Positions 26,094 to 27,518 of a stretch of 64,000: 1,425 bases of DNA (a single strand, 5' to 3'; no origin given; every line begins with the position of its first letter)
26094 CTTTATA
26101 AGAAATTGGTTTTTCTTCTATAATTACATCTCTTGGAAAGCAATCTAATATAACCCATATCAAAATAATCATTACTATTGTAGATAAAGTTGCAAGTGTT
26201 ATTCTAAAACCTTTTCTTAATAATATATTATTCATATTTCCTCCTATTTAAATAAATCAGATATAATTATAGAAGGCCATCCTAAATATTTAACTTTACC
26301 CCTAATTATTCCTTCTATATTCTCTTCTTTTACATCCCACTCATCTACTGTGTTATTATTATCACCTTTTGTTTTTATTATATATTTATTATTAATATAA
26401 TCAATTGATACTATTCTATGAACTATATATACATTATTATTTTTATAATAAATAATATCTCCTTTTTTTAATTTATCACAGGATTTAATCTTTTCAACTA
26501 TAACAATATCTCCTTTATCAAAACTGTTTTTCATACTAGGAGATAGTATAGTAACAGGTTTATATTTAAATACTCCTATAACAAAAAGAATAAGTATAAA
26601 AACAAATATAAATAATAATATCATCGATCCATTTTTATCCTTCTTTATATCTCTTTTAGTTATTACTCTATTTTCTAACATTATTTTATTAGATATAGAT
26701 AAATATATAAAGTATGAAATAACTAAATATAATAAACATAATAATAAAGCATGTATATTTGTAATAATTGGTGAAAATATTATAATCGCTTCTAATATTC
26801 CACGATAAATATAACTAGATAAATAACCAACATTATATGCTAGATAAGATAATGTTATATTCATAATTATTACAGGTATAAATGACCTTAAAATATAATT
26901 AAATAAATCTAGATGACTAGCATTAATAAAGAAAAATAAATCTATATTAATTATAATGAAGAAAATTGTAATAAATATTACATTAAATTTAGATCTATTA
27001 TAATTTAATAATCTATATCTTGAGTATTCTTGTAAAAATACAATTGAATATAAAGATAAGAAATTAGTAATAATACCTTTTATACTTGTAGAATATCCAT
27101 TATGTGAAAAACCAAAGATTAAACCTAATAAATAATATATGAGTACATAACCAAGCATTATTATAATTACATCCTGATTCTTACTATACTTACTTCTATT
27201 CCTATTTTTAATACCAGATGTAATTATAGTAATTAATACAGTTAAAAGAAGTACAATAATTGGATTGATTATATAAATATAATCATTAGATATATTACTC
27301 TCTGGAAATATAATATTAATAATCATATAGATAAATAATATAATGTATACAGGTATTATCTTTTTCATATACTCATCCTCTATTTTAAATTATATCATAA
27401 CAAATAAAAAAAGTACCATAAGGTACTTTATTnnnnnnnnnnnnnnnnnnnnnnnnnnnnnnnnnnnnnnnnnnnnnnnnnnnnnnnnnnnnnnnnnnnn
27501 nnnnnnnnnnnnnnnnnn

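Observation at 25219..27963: SipW/Sec11-type signal peptidase fused to a polytopic membrane domain, co-located with a TasA-like secreted protein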

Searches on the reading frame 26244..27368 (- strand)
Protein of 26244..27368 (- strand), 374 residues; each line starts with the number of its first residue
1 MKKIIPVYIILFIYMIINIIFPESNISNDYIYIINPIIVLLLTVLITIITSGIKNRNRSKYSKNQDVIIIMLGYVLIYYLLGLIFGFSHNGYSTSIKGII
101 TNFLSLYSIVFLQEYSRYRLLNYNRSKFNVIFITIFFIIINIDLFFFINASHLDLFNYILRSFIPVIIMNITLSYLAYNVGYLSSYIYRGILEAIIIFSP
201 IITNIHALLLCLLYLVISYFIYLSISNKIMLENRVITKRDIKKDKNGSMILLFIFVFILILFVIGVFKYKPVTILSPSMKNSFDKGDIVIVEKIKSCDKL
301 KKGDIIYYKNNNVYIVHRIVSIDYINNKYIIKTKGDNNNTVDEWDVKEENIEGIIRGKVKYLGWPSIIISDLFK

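Call 3: search_protein_families(library=pfam, proteins=[window:26244-27368:-], max_evalue=1)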
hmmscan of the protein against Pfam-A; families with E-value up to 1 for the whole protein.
window:26244-27368:- (374 aa): 3 families
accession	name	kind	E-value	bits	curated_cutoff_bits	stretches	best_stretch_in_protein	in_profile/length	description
PF10502.14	Peptidase_S26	-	8.3e-09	36.1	22.9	1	251-320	5-78/168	Signal peptidase, peptidase S26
PF00717.28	Peptidase_S24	-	0.0015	18.7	23.3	1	273-352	39-110/116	Peptidase S24-like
PF12671.13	Amidase_6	-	0.041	14.4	23.2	1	288-348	91-153/163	Putative amidase domain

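Call 4: search_protein_families(library=ncbifam, proteins=[window:26244-27368:-], max_evalue=1)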
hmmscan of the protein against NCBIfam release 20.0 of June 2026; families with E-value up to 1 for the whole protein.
window:26244-27368:- (374 aa): 4 families
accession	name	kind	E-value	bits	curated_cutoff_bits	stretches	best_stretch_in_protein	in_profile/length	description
TIGR02228.1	sigpep_I_arch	equivalog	8.6e-23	81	51.85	1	250-366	9-130/158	signal peptidase I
NF046067.1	SigPepSipWBacil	equivalog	2.8e-15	56.4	190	1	266-363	35-134/189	signal peptidase I SipW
TIGR02227.1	sigpep_I_bact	equivalog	1.4e-11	44.5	47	1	251-322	2-77/162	signal peptidase I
NF008114.0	PRK10861.1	equivalog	0.01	15.2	277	1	253-294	66-107/324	signal peptidase I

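Call 5: find_homologous_proteins(query=window:26244-27368:-)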
Query window:26244-27368:- (374 aa): 165 proteins with E <= 0.001 among 8000 candidates; the best 120 are listed.
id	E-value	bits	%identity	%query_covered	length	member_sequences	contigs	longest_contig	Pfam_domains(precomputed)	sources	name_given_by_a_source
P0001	8.4e-185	632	100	81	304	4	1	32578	PF10502.15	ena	-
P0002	1.8e-177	608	74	100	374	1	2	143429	PF10502.15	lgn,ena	-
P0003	1.1e-175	602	74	100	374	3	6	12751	PF10502.15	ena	-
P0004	8.6e-155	533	70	100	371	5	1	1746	PF10502.15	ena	-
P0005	2.7e-95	338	46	99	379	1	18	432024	PF10502.15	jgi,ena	-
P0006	2.8e-92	328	50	87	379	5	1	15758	PF10502.15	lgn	-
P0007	5.4e-86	307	46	86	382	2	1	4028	-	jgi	-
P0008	5.9e-61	225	40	91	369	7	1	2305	PF10502.15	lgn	-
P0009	3.8e-60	222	39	92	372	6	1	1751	PF10502.15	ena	-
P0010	4.2e-57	212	35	100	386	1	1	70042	PF00717.29,PF10502.15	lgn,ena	-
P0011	4.8e-57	212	35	100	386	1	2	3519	PF00717.29,PF10502.15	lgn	-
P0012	6.4e-57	211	35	100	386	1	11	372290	PF00717.29,PF10502.15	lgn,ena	-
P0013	7.7e-57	211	35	100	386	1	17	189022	PF00717.29,PF10502.15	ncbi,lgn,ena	-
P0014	8.0e-57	211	35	100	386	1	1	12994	PF00717.29,PF10502.15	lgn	-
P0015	8.0e-57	211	35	100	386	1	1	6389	PF00717.29,PF10502.15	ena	-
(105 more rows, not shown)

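Call 8: search_protein_families(library=pfam, alignment_id=A1, max_evalue=1)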
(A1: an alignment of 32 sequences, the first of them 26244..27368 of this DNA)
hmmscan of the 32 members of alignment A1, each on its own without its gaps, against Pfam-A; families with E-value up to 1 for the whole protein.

A. member 1, window:26244-27368:- (374 aa): 3 families
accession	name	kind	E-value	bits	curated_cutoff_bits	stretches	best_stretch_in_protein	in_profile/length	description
PF10502.14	Peptidase_S26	-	8.3e-09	36.1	22.9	1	251-320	5-78/168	Signal peptidase, peptidase S26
PF00717.28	Peptidase_S24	-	0.0015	18.7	23.3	1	273-352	39-110/116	Peptidase S24-like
PF12671.13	Amidase_6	-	0.041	14.4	23.2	1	288-348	91-153/163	Putative amidase domain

B. families by the number of members that match (of 32 scanned): 23 families
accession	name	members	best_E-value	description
PF10502.14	Peptidase_S26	32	2.7e-10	Signal peptidase, peptidase S26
PF00717.28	Peptidase_S24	31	4.9e-08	Peptidase S24-like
PF12671.13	Amidase_6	8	0.00048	Putative amidase domain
PF05739.25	SNARE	2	0.059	SNARE domain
PF15654.11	Tox-WTIP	2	0.13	Toxin with a conserved tryptophan and TIP tripeptide motif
PF13179.11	DUF4006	2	0.19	Family of unknown function (DUF4006)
PF19845.4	DUF6320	1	0.001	Family of unknown function (DUF6320)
PF00829.26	Ribosomal_L21p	1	0.01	Ribosomal prokaryotic L21 protein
PF01925.25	TauE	1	0.016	Sulfite exporter TauE/SafE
PF17461.7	DUF5423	1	0.02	Family of unknown function (DUF5423)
PF24412.1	DUF7546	1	0.027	Family of unknown function (DUF7546)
PF15183.11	MRAP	1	0.038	Melanocortin-2 receptor accessory protein family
PF15444.11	TMEM247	1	0.043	Transmembrane protein 247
PF13194.11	DUF4010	1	0.081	Domain of unknown function (DUF4010)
PF16886.11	ATP-synt_ab_Xtn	1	0.086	ATPsynthase alpha/beta subunit barrel-sandwich domain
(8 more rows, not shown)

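Call 14: find_encoding_contigs(protein=P0013, flank=6000, max_places=3)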
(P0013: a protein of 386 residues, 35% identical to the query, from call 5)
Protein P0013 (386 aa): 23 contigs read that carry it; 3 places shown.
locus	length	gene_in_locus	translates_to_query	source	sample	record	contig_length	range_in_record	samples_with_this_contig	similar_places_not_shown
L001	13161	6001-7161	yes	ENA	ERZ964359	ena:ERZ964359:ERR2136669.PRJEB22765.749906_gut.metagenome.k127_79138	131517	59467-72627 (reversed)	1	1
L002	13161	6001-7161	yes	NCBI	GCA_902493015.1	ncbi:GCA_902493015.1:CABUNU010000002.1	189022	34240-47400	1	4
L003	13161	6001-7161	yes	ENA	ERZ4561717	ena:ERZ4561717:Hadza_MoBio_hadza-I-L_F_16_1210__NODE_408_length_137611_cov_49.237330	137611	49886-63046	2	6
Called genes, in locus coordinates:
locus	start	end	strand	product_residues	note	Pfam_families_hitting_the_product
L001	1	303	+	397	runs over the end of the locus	PF22025:ThiI_fer, PF02926:THUMP, PF02568:ThiI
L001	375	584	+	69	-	PF00269:SASP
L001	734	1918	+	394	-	PF00871:Acetate_kinase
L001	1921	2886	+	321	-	PF01368:DHH, PF02272:DHHA1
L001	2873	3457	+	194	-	PF01926:MMR_HSR1, PF02421:FeoB_N (weak), PF03193:RsgA_GTPase (faint)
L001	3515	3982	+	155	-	-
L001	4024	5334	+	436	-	PF00009:GTP_EFTU, PF00025:Arf (weak), PF01926:MMR_HSR1, PF02421:FeoB_N, PF00009:GTP_EFTU, PF01926:MMR_HSR1, PF02421:FeoB_N, PF14714:KH_dom-like, +7 more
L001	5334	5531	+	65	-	-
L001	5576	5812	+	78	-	PF14069:SpoVIF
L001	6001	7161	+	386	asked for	PF10502:Peptidase_S26, PF00717:Peptidase_S24 (weak)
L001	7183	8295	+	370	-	PF17231:DUF5305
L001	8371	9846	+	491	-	PF09547:SpoIVA_ATPase, PF20438:SpoIVA_middle, PF20439:SpoIVA_C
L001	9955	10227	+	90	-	PF00216:Bac_DNA_binding, PF18291:HU-HIG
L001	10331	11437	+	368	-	PF01743:PolyA_pol, PF12627:PolyA_pol_RNAbd, PF13735:tRNA_NucTran2_2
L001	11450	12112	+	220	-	PF21984:DnaD_N, PF07261:DnaB_2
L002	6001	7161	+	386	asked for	PF10502:Peptidase_S26, PF00717:Peptidase_S24 (weak)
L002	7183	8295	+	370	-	PF17231:DUF5305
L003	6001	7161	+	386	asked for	PF10502:Peptidase_S26, PF00717:Peptidase_S24 (weak)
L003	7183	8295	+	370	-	PF17231:DUF5305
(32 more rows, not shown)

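Call 15: find_encoding_contigs(protein=P0005, flank=6000, max_places=3)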
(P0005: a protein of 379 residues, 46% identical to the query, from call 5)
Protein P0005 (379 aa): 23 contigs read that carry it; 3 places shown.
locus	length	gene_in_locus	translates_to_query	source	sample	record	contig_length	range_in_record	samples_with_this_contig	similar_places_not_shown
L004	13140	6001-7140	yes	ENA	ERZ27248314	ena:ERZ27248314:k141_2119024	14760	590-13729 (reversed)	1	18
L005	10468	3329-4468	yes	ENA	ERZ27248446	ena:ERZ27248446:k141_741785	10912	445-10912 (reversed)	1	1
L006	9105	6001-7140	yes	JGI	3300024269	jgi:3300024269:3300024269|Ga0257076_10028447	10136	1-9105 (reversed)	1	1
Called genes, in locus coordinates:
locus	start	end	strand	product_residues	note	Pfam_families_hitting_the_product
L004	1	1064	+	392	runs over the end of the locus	PF00871:Acetate_kinase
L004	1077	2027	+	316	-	PF01368:DHH, PF02272:DHHA1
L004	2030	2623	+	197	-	PF01926:MMR_HSR1, PF02421:FeoB_N, PF03193:RsgA_GTPase (faint), PF00350:Dynamin_N (faint)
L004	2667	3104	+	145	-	-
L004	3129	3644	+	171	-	PF00583:Acetyltransf_1, PF13673:Acetyltransf_10, PF13508:Acetyltransf_7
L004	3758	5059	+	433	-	PF00009:GTP_EFTU (weak), PF01926:MMR_HSR1, PF02421:FeoB_N, PF04548:AIG1 (weak), PF00009:GTP_EFTU, PF01926:MMR_HSR1, PF02421:FeoB_N, PF14714:KH_dom-like, +7 more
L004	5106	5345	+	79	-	PF14069:SpoVIF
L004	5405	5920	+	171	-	-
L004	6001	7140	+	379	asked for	PF10502:Peptidase_S26 (weak)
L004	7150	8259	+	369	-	-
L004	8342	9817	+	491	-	PF09547:SpoIVA_ATPase, PF20438:SpoIVA_middle, PF20439:SpoIVA_C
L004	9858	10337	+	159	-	-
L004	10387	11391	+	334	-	PF01427:Peptidase_M15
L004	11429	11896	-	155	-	PF00165:HTH_AraC (weak), PF12833:HTH_18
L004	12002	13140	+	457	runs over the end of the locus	PF02534:T4SS-DNA_transf, PF10412:TrwB_AAD_bind (faint), PF12696:TraG-D_C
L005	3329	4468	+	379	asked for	PF10502:Peptidase_S26 (weak)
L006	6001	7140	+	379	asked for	PF10502:Peptidase_S26 (weak)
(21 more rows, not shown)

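Call 19: find_related_loci(query=A3, collection=genome_contigs, flank=5000)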
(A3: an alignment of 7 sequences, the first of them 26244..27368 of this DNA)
Query A3 (374 aa) in genome_contigs; peptide patterns used: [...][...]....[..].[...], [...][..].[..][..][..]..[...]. (x = any residue, [..] = any of these).
600 stretches matched a pattern (row limit reached: there are more); 367 encode a relative of the query (tblastn E <= 1e-3); the best 80 are kept; 80 distinct loci.
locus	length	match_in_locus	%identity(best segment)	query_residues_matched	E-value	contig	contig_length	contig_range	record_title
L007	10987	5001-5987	49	49-374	4e-82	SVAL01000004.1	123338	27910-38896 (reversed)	MAG: Bacillota bacterium isolate SIG201 NODE_644_length_123338_cov_7.958940, whole genome shotgun sequence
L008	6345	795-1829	36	32-373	2e-63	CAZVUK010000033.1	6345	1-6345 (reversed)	MAG TPA_asm: uncultured Muribaculaceae bacterium isolate SRP192927_co2_419 genome assembly, contig: NODE_27569_length_63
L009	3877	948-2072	34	3-371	6e-51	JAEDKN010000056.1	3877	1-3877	MAG: Bacilli bacterium isolate MAG215 NODE_21759_length_3877_cov_27.767661, whole genome shotgun sequence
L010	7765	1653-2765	35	9-372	1e-53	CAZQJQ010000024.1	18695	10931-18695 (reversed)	MAG TPA_asm: uncultured Clostridiaceae bacterium isolate SRP239243_co1_394 genome assembly, contig: NODE_4788_length_186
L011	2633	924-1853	38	51-373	9e-45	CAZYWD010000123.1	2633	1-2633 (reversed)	MAG TPA_asm: uncultured Muribaculaceae bacterium isolate SRP192927_co4_189 genome assembly, contig: NODE_125033_length_2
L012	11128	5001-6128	33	1-370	9e-44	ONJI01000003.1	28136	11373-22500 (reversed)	uncultured Firmicutes bacterium isolate RUG357 genome assembly, contig: k87_4446839, whole genome shotgun sequence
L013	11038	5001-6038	36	26-372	7e-43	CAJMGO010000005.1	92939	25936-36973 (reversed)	MAG TPA_asm: uncultured Firmicutes bacterium isolate ERR414261-bin.25 genome assembly, contig: NODE_32_length_92939_cov_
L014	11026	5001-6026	34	30-367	9e-43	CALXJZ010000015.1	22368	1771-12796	MAG: uncultured Clostridia bacterium isolate BRZ_FP__bin64 genome assembly, contig: BRZ_FP__NODE_1893_length_22368_cov_9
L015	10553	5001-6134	34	1-372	5e-45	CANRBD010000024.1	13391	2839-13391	MAG: uncultured Bacilli bacterium isolate Lapin-030__bin1 genome assembly, contig: Lapin-030__NODE_6254_length_13391_cov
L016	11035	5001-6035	31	45-374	4e-40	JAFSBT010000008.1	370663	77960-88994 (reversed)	MAG: Clostridia bacterium isolate RGIG2998 Goat_Rectum-3__c673, whole genome shotgun sequence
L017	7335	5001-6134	30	1-372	3e-37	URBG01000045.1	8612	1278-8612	uncultured Tenericutes bacterium isolate UMGS841 genome assembly, contig: NODE_2334_length_8612_cov_3.975459, whole geno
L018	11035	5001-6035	31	45-374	5e-37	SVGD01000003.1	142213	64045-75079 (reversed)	MAG: Clostridiales bacterium isolate SIG349 NODE_561_length_142213_cov_5.290732, whole genome shotgun sequence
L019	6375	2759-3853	27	2-363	1e-36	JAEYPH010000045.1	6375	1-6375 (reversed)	MAG: Bacillota bacterium isolate OH_CBB_189 k127_2234498, whole genome shotgun sequence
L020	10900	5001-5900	28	74-369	5e-36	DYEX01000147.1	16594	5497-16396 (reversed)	MAG TPA_asm: Desulfovirgula sp. isolate Tomsk_3_55_126 Tomsk_k141_52984, whole genome shotgun sequence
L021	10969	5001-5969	32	55-372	8e-36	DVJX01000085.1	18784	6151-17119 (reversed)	MAG TPA_asm: Candidatus Faecisoma merdavium isolate 6595 CHK47__C244506_L18784_ERR2241733, whole genome shotgun sequence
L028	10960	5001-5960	32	53-371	1e-32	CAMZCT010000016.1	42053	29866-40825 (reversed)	MAG TPA_asm: uncultured Tenericutes bacterium isolate SRR10912542_bin.39_metaWRAP_v1.3_MAG genome assembly, contig: ERZ1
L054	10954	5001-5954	24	55-367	2e-25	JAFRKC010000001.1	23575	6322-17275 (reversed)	Candidatus Saccharibacteria bacterium isolate RGIG2542 Goat_Jejunum-5__c69, whole genome shotgun sequence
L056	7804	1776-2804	28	41-372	3e-25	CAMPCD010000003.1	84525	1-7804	MAG: uncultured bacterium isolate SRR873610_bin.2_metaWRAP_v1.3_MAG genome assembly, contig: NODE_255_length_84525_cov_5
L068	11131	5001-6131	25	1-371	2e-19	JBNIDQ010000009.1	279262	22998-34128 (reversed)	MAG: Candidatus Bathyarchaeia archaeon isolate Bathy6-F112_MillA Bathy112V4_scaffold2, whole genome shotgun sequence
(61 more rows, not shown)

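Call 21: predict_structure(alignment_id=A1)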
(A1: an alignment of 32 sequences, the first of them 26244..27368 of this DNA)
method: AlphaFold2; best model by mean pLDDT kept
length: 374 residues; sequences in the alignment: 32
mean_pLDDT: 87.8   pTM: 0.81
mean pLDDT of the five models: 87.8, 86.5, 86.3, 81.3, 80.8
residues with pLDDT >= 90: 179; 70-90: 184; 50-70: 11; < 50: 0
segments of 3 or more residues with pLDDT < 50: none
pLDDT, mean of each block of 10 residues (from residue 1): 80 88 80 90 91 72 93 94 89 86 90 93 89 94 82 83 93 94 93 91 88 91 90 82 72 86 86 88 91 87 93 91 87 90 90 92 84 71
secondary structure, 60 per line:
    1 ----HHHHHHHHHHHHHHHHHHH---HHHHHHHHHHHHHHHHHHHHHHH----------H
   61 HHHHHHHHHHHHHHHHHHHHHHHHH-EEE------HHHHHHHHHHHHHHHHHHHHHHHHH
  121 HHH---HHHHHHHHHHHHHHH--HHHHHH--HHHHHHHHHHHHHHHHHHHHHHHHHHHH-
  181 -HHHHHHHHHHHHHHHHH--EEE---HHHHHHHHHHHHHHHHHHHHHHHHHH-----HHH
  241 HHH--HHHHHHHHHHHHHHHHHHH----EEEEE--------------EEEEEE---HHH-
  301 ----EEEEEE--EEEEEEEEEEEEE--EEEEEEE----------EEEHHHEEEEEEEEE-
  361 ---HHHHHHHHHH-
elements in order: H5-23 H27-49 H60-85 E87-89 H96-123 H127-141 H144-149 H152-179 H182-198 E201-203 H207-232 H238-243 H246-264 E269-273 E288-293 E305-310 E313-325 E328-334 E345-347 E351-359 H364-373

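Call 39: fold_search(model_id=the predicted structure, library=pdb)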
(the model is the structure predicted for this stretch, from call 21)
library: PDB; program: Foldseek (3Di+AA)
matches with E <= 10: 302; with E <= 0.001: 2
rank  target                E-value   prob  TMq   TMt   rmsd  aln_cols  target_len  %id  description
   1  7p2q_A                2.2e-05  1.00  0.28  0.63   5.6       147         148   26  Human Signal Peptidase Complex Paralog C (SPC-C) (released 2021-10-06)
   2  7p2p_A                2.3e-05  1.00  0.27  0.62   5.5       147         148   27  Human Signal Peptidase Complex Paralog A (SPC-A) (released 2021-10-06)
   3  4n31_A                7.3e-03  1.00  0.21  0.52   5.3       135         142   13  Structure and activity of Streptococcus pyogenes SipA: a signal peptidase homologue essential for pilus polymerisation (released 2014-08-20)
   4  6a2t                  1.3e-02  1.00  0.19  0.65   3.3        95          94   13  Mycobacterium tuberculosis LexA C-domain K197A (released 2019-01-23)
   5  4n31_B                2.2e-02  1.00  0.21  0.53   5.2       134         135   13  Structure and activity of Streptococcus pyogenes SipA: a signal peptidase homologue essential for pilus polymerisation (released 2014-08-20)
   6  3iiq_A                2.9e-02  1.00  0.13  0.22   7.5        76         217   28  Crystallographic analysis of bacterial signal peptidase in ternary complex with Arylomycin A2 and a beta-sultam inhibi (released 2009-09-01)
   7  4wvg_A                3.0e-02  0.97  0.20  0.16  14.8       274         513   14  Crystal structure of the Type-I signal peptidase from Staphylococcus aureus (SpsB). (released 2015-09-23)
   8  4wvi_A                3.0e-02  0.97  0.22  0.17  13.9       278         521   15  Crystal structure of the Type-I signal peptidase from Staphylococcus aureus (SpsB) in complex with a substrate peptide (released 2015-09-23)
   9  4wvj_A                3.3e-02  1.00  0.21  0.15   6.7       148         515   15  Crystal structure of the Type-I signal peptidase from Staphylococcus aureus (SpsB) in complex with an inhibitor peptid (released 2015-09-23)
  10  1kca_A                3.6e-02  1.00  0.18  0.60   3.9       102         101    8  Crystal Structure of the lambda Repressor C-terminal Domain Octamer (released 2001-12-21)
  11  4wvh_A                5.1e-02  1.00  0.20  0.15   6.6       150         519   16  Crystal structure of the Type-I signal peptidase from Staphylococcus aureus (SpsB) in complex with a substrate peptide (released 2015-09-23)
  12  1f39_A                5.1e-02  1.00  0.17  0.52   4.5        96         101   10  CRYSTAL STRUCTURE OF THE LAMBDA REPRESSOR C-TERMINAL DOMAIN (released 2000-07-26)
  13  1t7d_B                7.9e-02  1.00  0.14  0.23   8.0        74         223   27  Crystal structure of Escherichia coli type I signal peptidase in complex with a lipopeptide inhibitor (released 2004-07-13)
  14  3s04_A                8.3e-02  1.00  0.14  0.24   7.4        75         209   28  Crystal structure of Escherichia coli type I signal peptidase in complex with an Arylomycin Lipoglycopeptide Antibioti (released 2011-10-05)
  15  2ro0_MODEL_1_A        1.0e-01  1.00  0.16  0.56   5.1        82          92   17  Solution structure of the knotted tudor domain of the yeast histone acetyltransferase, Esa1 (released 2008-04-29)
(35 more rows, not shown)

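Call 56: search_protein_families(library=pfam, proteins=[L007:6001-7104:+, L012:6159-7283:+, L054:5986-7044:+, L068:7236-8276:+, L020:5999-7123:+, L028:7018-9270:+, L056:4600-7155:+], max_evalue=0.01)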
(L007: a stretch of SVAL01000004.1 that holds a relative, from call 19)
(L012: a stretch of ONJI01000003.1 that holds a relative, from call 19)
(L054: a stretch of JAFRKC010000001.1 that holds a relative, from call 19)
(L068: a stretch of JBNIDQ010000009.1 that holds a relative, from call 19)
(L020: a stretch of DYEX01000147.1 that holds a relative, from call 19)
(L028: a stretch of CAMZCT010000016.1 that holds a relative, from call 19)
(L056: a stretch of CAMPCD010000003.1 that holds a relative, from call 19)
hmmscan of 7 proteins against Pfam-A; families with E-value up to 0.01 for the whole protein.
L007:6001-7104:+ (367 aa): 2 families
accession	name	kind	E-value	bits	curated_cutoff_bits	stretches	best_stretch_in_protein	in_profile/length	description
PF17231.7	DUF5305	-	1.4e-08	34.9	29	1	134-338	15-217/217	Family of unknown function (DUF5305)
PF18220.6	BspA_v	-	0.0049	17.1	25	0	46-93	73-120/150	Adhesin BspA variable domain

L012:6159-7283:+ (374 aa): 2 families
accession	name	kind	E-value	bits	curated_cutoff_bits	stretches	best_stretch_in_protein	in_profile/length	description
PF17231.7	DUF5305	-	4.8e-19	69.1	29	1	130-350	1-217/217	Family of unknown function (DUF5305)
PF23828.1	DUF7198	-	0.0011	18.9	27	1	246-321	5-84/236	Family of unknown function (DUF7198)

L054:5986-7044:+ (352 aa): 0 families

L068:7236-8276:+ (346 aa): 0 families

L020:5999-7123:+ (374 aa): 1 family
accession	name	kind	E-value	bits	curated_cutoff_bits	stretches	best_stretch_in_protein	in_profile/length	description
PF17231.7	DUF5305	-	8.5e-33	114.1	29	1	126-346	1-217/217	Family of unknown function (DUF5305)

L028:7018-9270:+ (750 aa): 3 families
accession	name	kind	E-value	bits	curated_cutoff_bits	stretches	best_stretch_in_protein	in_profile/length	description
PF05203.21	Hom_end_hint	-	0.0036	17.7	32.1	0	471-498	1-28/228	Hom_end-associated Hint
PF22352.2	K319L-like_PKD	-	0.0052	17.2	27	0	349-379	49-79/84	K319L-like, PKD domain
PF14890.11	Intein_splicing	-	0.0075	16.5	35.8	1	478-640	1-132/155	Intein splicing domain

L056:4600-7155:+ (851 aa): 3 families
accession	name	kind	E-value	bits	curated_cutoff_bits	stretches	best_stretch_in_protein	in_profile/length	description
PF03382.20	DUF285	-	3.1e-22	79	25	2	328-439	4-110/120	Mycoplasma protein of unknown function, DUF285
PF09479.16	Flg_new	-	9e-18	64.6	27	2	583-655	1-65/65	Listeria-Bacteroides repeat domain (List_Bact_rpt)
PF18998.6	Flg_new_2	-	3.6e-06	27.3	23.6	0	587-658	5-71/73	Divergent InlB B-repeat domain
